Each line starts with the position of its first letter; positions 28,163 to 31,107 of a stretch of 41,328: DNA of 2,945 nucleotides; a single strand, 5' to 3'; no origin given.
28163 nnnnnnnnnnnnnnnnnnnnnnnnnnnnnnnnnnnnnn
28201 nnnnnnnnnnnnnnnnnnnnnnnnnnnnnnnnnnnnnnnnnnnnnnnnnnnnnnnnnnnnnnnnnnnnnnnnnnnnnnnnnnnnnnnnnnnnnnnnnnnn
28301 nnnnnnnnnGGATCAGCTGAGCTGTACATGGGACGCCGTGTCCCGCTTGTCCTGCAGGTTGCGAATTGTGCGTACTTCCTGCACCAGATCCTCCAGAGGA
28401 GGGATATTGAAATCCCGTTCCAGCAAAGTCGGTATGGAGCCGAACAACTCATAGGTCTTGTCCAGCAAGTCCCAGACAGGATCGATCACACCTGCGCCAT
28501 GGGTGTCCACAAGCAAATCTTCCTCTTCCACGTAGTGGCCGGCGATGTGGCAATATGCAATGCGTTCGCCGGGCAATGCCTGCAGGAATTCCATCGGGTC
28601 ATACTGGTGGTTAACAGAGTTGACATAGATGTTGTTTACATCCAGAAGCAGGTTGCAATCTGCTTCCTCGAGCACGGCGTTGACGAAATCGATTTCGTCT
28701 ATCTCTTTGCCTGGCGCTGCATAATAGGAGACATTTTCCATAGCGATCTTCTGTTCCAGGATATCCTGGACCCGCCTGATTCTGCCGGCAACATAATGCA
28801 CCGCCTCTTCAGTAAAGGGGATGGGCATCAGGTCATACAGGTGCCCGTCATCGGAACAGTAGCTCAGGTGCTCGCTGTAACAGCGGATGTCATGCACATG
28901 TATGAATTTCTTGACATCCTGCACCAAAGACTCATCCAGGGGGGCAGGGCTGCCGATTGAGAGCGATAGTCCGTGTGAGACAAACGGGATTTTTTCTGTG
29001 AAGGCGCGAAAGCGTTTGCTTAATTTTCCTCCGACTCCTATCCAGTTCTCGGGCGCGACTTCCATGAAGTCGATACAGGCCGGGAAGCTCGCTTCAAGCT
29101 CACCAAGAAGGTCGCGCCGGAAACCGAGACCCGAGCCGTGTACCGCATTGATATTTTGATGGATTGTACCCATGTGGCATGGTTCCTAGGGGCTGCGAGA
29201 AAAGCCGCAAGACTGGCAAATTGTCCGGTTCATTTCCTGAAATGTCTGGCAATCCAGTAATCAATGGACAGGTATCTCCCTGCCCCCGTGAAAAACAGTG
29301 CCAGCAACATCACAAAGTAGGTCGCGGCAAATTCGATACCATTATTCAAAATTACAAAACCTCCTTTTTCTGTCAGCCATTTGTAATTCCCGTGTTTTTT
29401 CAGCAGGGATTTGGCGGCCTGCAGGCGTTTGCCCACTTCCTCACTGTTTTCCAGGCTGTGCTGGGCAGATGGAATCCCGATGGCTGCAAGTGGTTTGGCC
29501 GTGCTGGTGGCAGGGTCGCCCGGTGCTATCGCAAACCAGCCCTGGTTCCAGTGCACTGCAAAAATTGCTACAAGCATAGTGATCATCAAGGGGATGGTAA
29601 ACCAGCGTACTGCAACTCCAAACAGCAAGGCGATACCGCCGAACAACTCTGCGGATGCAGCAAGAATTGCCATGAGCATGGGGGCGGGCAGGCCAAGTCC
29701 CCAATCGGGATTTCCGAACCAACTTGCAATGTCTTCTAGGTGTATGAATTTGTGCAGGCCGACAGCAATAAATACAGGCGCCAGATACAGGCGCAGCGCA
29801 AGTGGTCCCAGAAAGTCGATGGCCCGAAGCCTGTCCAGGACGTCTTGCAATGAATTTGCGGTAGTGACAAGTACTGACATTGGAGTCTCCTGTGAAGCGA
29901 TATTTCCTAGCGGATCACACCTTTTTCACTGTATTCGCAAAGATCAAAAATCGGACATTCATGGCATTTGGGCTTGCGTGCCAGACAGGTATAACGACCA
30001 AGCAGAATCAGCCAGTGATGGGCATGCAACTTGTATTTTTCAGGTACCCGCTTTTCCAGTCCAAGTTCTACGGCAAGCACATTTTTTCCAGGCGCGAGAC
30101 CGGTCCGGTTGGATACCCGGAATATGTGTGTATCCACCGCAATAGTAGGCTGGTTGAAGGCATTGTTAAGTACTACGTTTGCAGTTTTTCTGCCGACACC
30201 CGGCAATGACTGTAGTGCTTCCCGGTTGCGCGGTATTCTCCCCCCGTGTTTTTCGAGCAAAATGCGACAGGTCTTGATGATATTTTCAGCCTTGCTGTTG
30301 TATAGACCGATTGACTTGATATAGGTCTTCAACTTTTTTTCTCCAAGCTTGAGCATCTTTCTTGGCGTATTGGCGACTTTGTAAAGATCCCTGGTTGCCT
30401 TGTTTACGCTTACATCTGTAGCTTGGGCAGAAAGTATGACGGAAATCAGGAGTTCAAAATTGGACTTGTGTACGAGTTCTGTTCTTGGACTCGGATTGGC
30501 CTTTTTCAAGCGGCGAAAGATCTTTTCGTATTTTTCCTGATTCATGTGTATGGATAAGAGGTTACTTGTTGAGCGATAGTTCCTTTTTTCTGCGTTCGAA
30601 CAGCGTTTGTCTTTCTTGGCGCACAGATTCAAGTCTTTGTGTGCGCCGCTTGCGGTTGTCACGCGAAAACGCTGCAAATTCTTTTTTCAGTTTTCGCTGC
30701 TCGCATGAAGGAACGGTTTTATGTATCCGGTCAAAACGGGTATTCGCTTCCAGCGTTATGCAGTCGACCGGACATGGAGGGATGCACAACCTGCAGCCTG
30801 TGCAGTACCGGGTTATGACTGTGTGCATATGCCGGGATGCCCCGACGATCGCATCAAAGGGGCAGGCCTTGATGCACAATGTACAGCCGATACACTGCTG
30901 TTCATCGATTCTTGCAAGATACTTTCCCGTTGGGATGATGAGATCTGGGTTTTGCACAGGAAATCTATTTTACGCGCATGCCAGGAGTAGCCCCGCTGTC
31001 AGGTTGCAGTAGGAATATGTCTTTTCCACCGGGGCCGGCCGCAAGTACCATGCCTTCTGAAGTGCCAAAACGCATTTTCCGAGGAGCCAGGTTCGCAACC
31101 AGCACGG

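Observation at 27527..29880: MNIO (DUF692) - DUF2063 - DoxX RiPP-maturation trio with no precursor gene, embedded in a housekeeping metG-fdx-nth operon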

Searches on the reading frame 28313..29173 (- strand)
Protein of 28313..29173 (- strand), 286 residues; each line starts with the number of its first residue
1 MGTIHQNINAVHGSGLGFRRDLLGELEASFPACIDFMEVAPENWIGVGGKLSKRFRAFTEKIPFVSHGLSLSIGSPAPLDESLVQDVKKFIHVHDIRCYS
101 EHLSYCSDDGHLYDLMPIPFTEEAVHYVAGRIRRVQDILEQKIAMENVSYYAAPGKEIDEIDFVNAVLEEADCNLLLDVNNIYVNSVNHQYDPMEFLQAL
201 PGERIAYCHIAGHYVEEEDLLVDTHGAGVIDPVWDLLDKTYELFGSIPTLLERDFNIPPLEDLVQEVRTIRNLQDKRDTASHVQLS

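Call 3: search_protein_families(library=pfam, proteins=[window:28313-29173:-], max_evalue=0.01)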
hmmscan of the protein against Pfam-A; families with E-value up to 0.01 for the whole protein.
window:28313-29173:- (286 aa): 1 family
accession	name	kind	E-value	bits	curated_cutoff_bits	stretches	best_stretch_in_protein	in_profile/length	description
PF05114.20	MbnB_TglH_ChrH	-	3.3e-104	348.2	25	1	14-274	2-262/263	RiPP precursor modification enzyme MbnB/TglH/ChrH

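Call 11: search_protein_families(library=ncbifam, proteins=[window:28313-29173:-], max_evalue=0.01)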
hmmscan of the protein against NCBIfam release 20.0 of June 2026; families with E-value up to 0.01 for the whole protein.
window:28313-29173:- (286 aa): 5 families
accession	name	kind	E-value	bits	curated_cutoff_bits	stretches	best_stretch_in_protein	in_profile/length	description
NF003818.2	PRK05409.1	equivalog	3.9e-133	442.9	360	1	14-274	2-264/264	HvfB family MNIO-type RiPP peptide maturase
NF050167.1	MNIO_BufB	equivalog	2e-76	256.8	310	1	15-270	2-261/262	MNIO family bufferin maturase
NF050151.1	RiPP_MNIO_ApyH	equivalog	3.4e-22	78.9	400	1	26-247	24-252/283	multinuclear non-heme iron-dependent oxidative enzyme ApyH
NF050165.1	MNIO_ChrH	equivalog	4.2e-12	45.8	600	1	80-217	77-215/363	MNIO family chryseobactin maturase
TIGR04159.2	methbact_MbnB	equivalog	1.1e-11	44.7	325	1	70-273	56-258/261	methanobactin biosynthesis protein MbnB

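Call 45: search_solved_structures(query=window:28313-29173:-, show_alignments=1)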
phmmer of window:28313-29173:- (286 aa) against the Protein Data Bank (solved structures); distinct sequences matched with E-value up to 0.001: 5.
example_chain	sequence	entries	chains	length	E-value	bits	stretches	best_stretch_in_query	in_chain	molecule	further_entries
3bww_A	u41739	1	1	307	8.6e-78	264.9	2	12-216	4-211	Protein of unknown function DUF692/COG3220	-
8hci_D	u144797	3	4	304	1.2e-13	54.5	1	116-239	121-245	DUF692 family protein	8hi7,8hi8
7dz9_A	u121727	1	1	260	2.3e-11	46.9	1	82-272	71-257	MbnB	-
7dz9_B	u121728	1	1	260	2.3e-11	46.9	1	82-272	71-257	cpMbnB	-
7tcr_A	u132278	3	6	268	9.7e-05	25.2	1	83-272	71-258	Methanobactin biosynthesis cassette protein MbnB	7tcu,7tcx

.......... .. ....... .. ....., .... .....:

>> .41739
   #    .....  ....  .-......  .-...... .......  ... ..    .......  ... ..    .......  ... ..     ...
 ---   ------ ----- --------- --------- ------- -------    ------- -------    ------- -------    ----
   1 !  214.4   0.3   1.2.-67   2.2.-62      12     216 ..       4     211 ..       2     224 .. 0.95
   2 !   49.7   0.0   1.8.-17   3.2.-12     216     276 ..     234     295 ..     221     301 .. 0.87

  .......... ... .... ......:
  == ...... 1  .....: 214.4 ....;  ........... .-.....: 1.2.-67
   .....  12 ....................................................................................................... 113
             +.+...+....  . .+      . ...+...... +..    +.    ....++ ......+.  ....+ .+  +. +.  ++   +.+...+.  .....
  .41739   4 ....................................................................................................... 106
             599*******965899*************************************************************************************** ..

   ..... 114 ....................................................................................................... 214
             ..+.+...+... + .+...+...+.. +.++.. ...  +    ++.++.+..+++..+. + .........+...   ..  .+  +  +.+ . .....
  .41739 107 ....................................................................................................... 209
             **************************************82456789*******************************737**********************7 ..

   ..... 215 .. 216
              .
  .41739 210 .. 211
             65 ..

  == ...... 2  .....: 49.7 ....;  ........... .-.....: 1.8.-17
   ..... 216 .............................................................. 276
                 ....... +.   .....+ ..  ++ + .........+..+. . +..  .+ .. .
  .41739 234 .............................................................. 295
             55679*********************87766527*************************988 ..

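Call 48: search_solved_structures(query=window:28313-29173:-, show_alignments=5)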
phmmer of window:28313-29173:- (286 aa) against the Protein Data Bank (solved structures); distinct sequences matched with E-value up to 0.001: 5.
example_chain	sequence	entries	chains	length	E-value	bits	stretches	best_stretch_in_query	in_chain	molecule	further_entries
3bww_A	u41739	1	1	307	8.6e-78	264.9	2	12-216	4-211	Protein of unknown function DUF692/COG3220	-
8hci_D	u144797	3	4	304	1.2e-13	54.5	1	116-239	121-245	DUF692 family protein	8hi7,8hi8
7dz9_A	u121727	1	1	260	2.3e-11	46.9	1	82-272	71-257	MbnB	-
7dz9_B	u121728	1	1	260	2.3e-11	46.9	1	82-272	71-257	cpMbnB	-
7tcr_A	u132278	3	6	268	9.7e-05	25.2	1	83-272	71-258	Methanobactin biosynthesis cassette protein MbnB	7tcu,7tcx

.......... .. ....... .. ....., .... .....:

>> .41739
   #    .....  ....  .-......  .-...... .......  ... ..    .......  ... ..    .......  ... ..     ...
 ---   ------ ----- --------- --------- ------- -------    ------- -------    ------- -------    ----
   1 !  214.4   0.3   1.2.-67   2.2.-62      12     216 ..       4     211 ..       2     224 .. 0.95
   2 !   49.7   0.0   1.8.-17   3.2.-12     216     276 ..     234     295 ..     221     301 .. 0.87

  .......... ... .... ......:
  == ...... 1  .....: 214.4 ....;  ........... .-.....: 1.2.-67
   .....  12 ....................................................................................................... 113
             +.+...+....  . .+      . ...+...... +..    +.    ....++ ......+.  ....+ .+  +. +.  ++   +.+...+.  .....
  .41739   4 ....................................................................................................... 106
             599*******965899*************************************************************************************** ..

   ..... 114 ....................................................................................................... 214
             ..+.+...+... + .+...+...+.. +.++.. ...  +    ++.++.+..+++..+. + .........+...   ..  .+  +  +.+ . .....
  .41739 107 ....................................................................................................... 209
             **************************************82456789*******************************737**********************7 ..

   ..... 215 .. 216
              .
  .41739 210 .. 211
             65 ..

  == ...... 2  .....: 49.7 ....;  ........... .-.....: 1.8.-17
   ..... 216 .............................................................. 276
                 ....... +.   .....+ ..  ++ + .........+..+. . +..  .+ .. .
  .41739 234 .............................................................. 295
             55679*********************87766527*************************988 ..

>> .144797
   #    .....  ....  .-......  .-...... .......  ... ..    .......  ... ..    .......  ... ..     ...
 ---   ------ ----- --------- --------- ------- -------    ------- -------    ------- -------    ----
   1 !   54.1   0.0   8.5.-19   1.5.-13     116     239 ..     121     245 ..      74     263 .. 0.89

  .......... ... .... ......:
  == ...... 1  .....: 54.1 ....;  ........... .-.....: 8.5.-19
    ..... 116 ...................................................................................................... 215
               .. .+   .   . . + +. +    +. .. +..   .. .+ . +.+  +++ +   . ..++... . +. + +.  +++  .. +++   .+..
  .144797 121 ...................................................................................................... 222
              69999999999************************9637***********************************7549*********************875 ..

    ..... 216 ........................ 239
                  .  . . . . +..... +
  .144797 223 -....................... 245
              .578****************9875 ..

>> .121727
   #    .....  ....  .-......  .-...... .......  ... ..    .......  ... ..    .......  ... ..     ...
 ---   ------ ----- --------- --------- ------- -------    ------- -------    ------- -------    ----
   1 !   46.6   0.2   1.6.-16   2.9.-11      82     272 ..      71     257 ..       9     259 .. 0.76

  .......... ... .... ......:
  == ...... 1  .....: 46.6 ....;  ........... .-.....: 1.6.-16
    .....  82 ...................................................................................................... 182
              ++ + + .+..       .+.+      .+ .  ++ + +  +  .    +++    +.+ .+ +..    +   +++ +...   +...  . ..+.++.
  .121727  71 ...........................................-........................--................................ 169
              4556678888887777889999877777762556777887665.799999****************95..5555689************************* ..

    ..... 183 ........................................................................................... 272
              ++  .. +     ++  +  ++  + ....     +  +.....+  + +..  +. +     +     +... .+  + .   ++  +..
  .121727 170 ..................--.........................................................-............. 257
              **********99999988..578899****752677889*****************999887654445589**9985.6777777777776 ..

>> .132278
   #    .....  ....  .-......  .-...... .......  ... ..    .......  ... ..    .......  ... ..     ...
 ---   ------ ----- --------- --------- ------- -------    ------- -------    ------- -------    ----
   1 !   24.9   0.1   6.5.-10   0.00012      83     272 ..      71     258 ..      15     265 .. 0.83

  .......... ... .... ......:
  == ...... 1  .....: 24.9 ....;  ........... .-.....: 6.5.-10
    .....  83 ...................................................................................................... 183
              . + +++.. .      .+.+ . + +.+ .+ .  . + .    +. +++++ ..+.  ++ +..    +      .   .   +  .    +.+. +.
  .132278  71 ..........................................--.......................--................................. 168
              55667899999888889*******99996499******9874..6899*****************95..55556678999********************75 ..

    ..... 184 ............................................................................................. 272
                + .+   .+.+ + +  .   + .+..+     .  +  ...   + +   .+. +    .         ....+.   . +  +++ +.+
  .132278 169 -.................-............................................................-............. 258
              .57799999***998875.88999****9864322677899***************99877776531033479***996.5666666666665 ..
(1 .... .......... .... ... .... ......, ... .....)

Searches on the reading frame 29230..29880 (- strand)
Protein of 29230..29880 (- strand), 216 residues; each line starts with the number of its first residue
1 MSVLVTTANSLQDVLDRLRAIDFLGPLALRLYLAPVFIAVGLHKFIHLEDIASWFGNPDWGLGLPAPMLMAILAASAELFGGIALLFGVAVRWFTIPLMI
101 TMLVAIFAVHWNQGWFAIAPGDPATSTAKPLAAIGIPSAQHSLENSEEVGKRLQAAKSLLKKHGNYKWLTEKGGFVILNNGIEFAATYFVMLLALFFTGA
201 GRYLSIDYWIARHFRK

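Call 3: search_protein_families(library=pfam, proteins=[window:29230-29880:-], max_evalue=0.01)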
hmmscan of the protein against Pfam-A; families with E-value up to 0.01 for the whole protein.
window:29230-29880:- (216 aa): 2 families
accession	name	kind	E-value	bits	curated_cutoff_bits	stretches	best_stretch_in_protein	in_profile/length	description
PF07681.17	DoxX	-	3.4e-21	76.1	23.6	1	26-111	2-85/85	DoxX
PF07291.16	MauE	-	0.0038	18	27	1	27-109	6-87/128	Methylamine utilisation protein MauE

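Call 11: search_protein_families(library=ncbifam, proteins=[window:29230-29880:-], max_evalue=0.01)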
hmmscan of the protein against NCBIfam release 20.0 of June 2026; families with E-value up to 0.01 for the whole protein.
window:29230-29880:- (216 aa): 2 families
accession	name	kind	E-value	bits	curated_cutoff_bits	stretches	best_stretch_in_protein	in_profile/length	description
NF050144.1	matur_HvfX_fam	equivalog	2.4e-68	229.5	80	1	23-210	1-164/165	HvfX family Cu-binding RiPP maturation protein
NF045576.1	BT_3928_fam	equivalog_domain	0.00032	19.9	250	1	30-106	6-86/358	BT_3928 family protein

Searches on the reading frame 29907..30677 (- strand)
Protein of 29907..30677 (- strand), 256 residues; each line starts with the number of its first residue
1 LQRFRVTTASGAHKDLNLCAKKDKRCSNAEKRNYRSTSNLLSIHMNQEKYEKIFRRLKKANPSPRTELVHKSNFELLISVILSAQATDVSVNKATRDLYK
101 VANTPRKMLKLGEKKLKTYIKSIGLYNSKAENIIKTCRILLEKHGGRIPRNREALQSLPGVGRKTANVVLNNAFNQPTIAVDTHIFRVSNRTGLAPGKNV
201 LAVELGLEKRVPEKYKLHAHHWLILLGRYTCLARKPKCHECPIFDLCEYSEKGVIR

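Call 3: search_protein_families(library=pfam, proteins=[window:29907-30677:-], max_evalue=0.01)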
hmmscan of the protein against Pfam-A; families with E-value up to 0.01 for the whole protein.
window:29907-30677:- (256 aa): 5 families
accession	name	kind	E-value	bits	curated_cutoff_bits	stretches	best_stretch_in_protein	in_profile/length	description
PF00730.31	HhH-GPD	-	8.5e-25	87.6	26.2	1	78-212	1-107/108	HhH-GPD superfamily base excision DNA repair protein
PF00633.29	HHH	-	2.1e-08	34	24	1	144-170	2-28/30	Helix-hairpin-helix motif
PF10576.14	EndIII_4Fe-2S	-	9.6e-07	29.3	20.5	1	231-247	1-17/17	Iron-sulfur binding domain of endonuclease III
PF22175.2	Ogg-HhH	-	0.00081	19.4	27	1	73-194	20-144/173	8-oxoguanine DNA glycosylase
PF21176.3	RecR_HhH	-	0.0022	18.2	27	1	153-166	6-19/45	RecR, helix-hairpin-helix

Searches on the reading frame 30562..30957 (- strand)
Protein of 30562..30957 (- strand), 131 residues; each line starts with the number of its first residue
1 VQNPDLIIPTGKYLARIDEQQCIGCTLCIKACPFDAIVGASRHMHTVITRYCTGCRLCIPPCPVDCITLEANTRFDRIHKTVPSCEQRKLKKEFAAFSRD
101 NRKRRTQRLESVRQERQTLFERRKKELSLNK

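Call 3: search_protein_families(library=pfam, proteins=[window:30562-30957:-], max_evalue=0.01)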
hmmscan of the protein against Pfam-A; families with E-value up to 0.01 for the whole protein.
window:30562-30957:- (131 aa): 13 families
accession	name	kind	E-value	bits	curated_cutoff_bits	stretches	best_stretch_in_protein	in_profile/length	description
PF14697.11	Fer4_21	-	5.9e-19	68.4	35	1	15-69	1-59/59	4Fe-4S dicluster domain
PF00037.32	Fer4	-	4.9e-12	45.6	21.1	2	16-37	2-23/24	4Fe-4S binding domain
PF12838.12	Fer4_7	-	3.4e-08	34.3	27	1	15-36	31-52/52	4Fe-4S dicluster domain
PF12797.12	Fer4_2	-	5.5e-08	32.7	24.5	1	16-34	4-22/22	4Fe-4S binding domain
PF12837.12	Fer4_6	-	5.9e-08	32.7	25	1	15-37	2-24/24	4Fe-4S binding domain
PF13237.11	Fer4_10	-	6.7e-08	32.8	25.5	1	16-63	3-53/53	4Fe-4S dicluster domain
PF13484.11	Fer4_16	-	1.7e-07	32.4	30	1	21-40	1-20/66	4Fe-4S double cluster binding domain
PF25160.1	LdpA_Fe-S-bd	-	6e-07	29.6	27.6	2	28-69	9-45/49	LdpA Fe-S cluster-binding domain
PF13187.11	Fer4_9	-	7.3e-07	29.6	27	1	21-67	1-52/52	4Fe-4S dicluster domain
PF12800.12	Fer4_4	-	6e-05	23.5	24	1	22-34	4-16/17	4Fe-4S binding domain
PF12798.12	Fer4_3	-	0.00042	21.4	27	1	22-36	1-15/15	4Fe-4S binding domain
PF13183.11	Fer4_8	-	0.0048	17.8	27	0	20-38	3-21/68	4Fe-4S dicluster domain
PF13534.11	Fer4_17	-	0.0059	17.6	22.2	0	21-43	1-23/61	4Fe-4S dicluster domain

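Call 11: search_protein_families(library=ncbifam, proteins=[window:30562-30957:-], max_evalue=0.01)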
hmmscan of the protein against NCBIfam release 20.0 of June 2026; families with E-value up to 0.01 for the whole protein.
window:30562-30957:- (131 aa): 82 families (the best 25 are shown)
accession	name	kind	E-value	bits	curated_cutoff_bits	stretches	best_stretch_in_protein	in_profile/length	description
NF005415.0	PRK06991.1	equivalog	3.2e-35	122.2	281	1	10-115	75-172/284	electron transport complex subunit RsxB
TIGR01944.1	rnfB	subfamily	6.1e-29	100.9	68.7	1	12-89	105-183/190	RnfABCDGE type electron transport complex subunit B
NF003475.0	PRK05113.1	equivalog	2.9e-28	99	203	1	12-71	105-164/190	electron transport complex subunit RsxB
NF006446.0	PRK08764.1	equivalog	8.7e-25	87.2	220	1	14-71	80-137/139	Rnf electron transport complex subunit RnfB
NF041836.1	rnfB_Methano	equivalog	1.3e-10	41.1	445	2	21-90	142-209/265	Rnf electron transport complex subunit RnfB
NF040770.1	hetero_SS_HdrA2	exception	1.4e-10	39.9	1100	1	12-87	569-642/777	CoB-CoM heterodisulfide reductase HdrA2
NF005505.0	PRK07118.1-4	equivalog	8.4e-10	38.6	378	2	21-89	142-208/265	Fe-S cluster domain-containing protein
NF045874.1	Vhu_polyferre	exception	2.9e-09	36.1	600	1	16-72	192-248/381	F420-non-reducing hydrogenase associated-polyferredoxin VhuB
NF058577.1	FdxA_fam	equivalog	3.5e-09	36.7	65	2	9-36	25-52/52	4Fe-4S ferredoxin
NF006183.0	PRK08318.1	equivalog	8e-09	34.7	335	1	13-75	335-403/422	NAD-dependent dihydropyrimidine dehydrogenase subunit PreA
NF040684.1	PorD_Arch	equivalog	8.5e-09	35.4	120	1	17-71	29-83/85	pyruvate synthase subunit PorD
TIGR02179.1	PorD_KorD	subfamily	1.1e-08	35.1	60.05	1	17-71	22-76/78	2-oxoacid:acceptor oxidoreductase, delta subunit, pyruvate/2-ketoisovalerate family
NF038196.1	ferrodoxin_EFR1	subfamily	1.5e-08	35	75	1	19-73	183-235/242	EFR1 family ferrodoxin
NF007202.0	PRK09623.1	equivalog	2e-08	34.5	166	1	13-71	44-102/105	3-methyl-2-oxobutanoate dehydrogenase subunit delta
NF005503.0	PRK07118.1-2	equivalog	1.6e-07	30.9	252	1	21-72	139-189/292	RnfABCDGE type electron transport complex subunit B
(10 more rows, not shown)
